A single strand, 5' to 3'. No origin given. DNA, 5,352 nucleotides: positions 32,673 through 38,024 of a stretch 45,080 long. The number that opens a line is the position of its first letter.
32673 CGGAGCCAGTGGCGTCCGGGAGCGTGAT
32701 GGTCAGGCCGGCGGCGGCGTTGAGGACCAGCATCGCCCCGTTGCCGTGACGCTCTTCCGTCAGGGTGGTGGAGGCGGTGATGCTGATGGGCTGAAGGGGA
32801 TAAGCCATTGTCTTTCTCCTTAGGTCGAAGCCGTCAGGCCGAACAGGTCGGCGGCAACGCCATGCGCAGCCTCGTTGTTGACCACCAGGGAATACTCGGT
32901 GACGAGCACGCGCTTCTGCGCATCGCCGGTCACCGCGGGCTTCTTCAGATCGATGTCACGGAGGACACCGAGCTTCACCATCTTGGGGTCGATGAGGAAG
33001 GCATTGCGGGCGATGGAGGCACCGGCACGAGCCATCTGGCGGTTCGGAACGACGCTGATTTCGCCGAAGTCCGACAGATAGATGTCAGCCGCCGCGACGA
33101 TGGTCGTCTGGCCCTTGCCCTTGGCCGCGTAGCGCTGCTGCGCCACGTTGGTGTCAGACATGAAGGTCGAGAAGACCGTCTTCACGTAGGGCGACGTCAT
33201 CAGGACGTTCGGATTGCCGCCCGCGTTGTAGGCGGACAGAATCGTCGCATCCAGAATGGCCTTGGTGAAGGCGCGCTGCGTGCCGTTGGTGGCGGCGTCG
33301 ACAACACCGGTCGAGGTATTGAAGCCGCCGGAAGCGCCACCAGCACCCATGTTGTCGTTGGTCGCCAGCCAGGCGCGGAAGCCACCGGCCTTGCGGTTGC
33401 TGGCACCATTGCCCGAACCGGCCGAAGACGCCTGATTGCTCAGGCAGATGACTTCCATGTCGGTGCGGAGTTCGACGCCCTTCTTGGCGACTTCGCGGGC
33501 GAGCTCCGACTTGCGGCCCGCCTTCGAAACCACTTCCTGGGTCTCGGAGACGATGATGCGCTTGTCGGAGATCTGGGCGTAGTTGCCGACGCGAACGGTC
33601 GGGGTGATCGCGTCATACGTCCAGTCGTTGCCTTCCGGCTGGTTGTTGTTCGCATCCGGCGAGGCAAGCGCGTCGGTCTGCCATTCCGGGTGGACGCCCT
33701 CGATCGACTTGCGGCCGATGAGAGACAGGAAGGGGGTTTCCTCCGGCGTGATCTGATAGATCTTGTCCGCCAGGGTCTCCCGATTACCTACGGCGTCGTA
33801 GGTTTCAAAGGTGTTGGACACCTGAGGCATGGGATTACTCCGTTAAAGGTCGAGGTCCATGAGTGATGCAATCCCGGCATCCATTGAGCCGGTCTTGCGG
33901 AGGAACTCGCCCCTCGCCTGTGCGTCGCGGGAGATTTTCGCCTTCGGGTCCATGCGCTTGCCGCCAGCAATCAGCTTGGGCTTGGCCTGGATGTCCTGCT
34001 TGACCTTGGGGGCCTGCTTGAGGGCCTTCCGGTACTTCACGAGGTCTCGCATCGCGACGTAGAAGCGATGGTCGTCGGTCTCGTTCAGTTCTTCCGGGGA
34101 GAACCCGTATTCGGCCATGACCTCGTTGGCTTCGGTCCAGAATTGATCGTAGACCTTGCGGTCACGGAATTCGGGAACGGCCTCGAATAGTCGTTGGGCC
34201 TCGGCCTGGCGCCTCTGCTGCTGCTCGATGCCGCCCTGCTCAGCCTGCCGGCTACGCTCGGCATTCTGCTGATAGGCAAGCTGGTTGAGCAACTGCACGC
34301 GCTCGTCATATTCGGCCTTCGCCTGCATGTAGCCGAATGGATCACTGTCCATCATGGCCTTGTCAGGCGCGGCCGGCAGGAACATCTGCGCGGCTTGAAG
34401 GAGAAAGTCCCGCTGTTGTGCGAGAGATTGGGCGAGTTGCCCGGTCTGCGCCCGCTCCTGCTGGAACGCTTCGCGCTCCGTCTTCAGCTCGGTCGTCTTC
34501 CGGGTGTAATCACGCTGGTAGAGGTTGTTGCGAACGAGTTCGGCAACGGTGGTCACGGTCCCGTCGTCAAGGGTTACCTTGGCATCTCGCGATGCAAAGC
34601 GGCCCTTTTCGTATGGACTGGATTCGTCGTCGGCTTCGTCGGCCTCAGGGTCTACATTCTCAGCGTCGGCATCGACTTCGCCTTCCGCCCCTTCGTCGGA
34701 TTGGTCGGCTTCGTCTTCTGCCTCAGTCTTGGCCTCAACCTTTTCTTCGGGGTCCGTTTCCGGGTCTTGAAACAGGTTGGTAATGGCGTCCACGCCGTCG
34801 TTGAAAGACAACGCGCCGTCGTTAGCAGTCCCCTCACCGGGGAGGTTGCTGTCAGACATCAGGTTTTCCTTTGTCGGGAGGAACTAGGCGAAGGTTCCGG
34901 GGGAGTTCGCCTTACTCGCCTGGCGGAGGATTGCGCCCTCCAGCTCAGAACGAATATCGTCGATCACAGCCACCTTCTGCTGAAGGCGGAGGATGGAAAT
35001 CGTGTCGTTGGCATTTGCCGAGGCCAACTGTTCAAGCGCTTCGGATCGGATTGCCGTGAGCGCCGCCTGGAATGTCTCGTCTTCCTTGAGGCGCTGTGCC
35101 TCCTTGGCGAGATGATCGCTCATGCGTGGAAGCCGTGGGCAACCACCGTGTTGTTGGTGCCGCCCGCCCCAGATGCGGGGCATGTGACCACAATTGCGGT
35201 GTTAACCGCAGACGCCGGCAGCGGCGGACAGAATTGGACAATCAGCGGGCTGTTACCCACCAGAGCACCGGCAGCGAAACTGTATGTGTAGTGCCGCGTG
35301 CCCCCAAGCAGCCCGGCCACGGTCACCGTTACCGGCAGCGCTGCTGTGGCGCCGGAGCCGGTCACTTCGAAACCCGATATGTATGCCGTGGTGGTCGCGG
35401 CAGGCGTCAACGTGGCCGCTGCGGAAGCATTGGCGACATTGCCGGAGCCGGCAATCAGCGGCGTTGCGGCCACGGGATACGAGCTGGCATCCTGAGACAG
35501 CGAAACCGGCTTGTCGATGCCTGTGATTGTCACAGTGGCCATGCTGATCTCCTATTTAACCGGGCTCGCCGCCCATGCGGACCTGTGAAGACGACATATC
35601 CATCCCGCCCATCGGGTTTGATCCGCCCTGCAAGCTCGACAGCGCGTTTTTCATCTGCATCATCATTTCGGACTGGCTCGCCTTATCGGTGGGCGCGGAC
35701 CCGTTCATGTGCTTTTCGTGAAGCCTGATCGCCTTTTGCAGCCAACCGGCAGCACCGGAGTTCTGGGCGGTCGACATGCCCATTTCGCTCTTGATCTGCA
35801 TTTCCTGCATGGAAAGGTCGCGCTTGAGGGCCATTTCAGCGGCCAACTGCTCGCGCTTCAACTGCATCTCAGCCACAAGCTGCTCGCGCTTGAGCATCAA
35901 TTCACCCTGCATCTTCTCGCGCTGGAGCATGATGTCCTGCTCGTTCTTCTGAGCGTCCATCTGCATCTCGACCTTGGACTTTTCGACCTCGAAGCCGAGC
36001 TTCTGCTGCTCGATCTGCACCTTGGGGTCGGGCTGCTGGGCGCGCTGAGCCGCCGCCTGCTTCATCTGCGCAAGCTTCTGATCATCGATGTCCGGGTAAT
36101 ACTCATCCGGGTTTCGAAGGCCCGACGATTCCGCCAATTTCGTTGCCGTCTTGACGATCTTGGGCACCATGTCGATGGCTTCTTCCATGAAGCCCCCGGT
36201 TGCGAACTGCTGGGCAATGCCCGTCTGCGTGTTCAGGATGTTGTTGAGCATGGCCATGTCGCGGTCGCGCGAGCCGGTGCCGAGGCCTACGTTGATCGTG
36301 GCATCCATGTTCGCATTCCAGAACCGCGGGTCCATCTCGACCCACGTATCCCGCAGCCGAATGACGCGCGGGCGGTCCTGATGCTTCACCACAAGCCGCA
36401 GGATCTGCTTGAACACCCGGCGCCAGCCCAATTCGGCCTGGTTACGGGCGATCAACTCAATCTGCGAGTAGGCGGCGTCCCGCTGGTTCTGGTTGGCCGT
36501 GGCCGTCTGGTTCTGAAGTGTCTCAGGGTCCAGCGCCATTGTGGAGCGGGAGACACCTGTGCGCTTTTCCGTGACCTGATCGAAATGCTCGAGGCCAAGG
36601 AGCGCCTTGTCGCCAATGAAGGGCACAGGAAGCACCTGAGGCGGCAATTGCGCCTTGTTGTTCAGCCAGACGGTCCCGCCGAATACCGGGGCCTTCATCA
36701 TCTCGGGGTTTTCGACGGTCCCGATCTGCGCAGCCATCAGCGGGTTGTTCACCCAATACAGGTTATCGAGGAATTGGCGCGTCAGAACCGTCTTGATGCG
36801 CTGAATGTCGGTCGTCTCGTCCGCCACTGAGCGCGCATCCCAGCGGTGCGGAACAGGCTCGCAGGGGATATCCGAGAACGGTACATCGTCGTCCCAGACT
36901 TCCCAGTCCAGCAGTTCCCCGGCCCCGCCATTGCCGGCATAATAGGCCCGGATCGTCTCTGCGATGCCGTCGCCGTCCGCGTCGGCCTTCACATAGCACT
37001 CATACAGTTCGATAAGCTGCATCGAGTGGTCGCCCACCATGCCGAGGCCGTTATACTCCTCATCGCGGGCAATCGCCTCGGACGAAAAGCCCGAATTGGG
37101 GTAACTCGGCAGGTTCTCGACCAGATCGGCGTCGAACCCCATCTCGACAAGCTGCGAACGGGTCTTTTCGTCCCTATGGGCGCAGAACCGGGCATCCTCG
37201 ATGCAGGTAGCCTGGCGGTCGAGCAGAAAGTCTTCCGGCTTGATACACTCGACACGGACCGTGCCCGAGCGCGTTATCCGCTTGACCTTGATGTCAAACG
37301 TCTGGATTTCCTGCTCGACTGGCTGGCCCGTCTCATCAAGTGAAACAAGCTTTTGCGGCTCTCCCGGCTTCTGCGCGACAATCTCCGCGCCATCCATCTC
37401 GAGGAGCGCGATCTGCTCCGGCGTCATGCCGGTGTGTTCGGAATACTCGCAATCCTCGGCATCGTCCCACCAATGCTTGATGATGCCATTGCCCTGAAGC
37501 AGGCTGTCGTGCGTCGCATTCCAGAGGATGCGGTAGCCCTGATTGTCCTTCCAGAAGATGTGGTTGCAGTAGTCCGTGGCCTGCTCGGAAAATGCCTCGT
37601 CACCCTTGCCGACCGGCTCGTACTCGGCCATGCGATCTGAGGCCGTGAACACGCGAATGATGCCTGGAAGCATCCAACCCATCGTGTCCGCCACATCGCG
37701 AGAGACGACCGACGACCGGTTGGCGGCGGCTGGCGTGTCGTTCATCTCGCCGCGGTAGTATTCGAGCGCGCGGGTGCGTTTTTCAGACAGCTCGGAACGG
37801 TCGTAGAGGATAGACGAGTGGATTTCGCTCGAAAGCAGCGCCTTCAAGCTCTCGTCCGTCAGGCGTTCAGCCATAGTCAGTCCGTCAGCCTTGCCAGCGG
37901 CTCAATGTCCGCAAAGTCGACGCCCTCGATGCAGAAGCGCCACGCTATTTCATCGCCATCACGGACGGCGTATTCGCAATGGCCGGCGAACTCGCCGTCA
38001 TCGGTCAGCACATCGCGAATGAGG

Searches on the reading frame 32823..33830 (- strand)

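Call 52: search_protein_families(library=phrogs, proteins=[window:32823-33830:-], max_evalue=0.001)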
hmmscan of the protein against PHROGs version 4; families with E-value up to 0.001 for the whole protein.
window:32823-33830:- (336 aa): 1 family
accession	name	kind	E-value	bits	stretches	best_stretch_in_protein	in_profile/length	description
phrog_1328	-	head and packaging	1.7e-100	338.9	1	2-334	4-311/583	major head protein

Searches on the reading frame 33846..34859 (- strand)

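Call 52: search_protein_families(library=phrogs, proteins=[window:33846-34859:-], max_evalue=0.001)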
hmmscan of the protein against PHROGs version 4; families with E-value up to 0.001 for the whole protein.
window:33846-34859:- (338 aa): 2 families
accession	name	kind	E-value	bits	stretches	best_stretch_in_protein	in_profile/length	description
phrog_3927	-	head and packaging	2.5e-43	149.9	1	4-335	6-340/342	head scaffolding protein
phrog_9013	-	head and packaging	0.00036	21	1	34-314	75-337/365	head scaffolding protein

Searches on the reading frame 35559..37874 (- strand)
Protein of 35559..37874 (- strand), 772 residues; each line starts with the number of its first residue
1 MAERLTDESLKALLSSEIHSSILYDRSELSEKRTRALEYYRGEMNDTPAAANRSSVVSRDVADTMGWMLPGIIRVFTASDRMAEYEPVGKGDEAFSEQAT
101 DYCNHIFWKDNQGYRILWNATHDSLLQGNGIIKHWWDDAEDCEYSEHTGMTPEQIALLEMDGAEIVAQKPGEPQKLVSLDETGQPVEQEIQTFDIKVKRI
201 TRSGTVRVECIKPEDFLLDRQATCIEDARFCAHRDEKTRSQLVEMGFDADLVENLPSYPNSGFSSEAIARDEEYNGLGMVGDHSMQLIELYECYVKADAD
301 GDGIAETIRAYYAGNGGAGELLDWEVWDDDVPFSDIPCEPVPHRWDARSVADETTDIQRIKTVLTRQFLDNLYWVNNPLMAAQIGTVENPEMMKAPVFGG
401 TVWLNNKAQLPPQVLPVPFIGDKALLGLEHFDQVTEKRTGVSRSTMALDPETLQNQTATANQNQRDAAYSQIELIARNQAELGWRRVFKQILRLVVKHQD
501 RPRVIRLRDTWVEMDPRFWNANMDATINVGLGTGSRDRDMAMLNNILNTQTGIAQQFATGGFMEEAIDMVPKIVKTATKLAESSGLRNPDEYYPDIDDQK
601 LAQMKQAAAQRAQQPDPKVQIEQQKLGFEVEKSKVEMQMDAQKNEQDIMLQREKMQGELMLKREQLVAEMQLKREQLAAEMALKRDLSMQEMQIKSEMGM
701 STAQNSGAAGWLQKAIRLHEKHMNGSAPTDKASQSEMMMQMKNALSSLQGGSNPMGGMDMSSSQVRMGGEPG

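Call 52: search_protein_families(library=phrogs, proteins=[window:35559-37874:-], max_evalue=0.001)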
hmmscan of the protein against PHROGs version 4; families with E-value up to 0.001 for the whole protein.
window:35559-37874:- (772 aa): 1 family
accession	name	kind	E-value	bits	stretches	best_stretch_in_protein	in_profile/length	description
phrog_1216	-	head and packaging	2e-148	497.1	1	6-703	12-701/714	portal protein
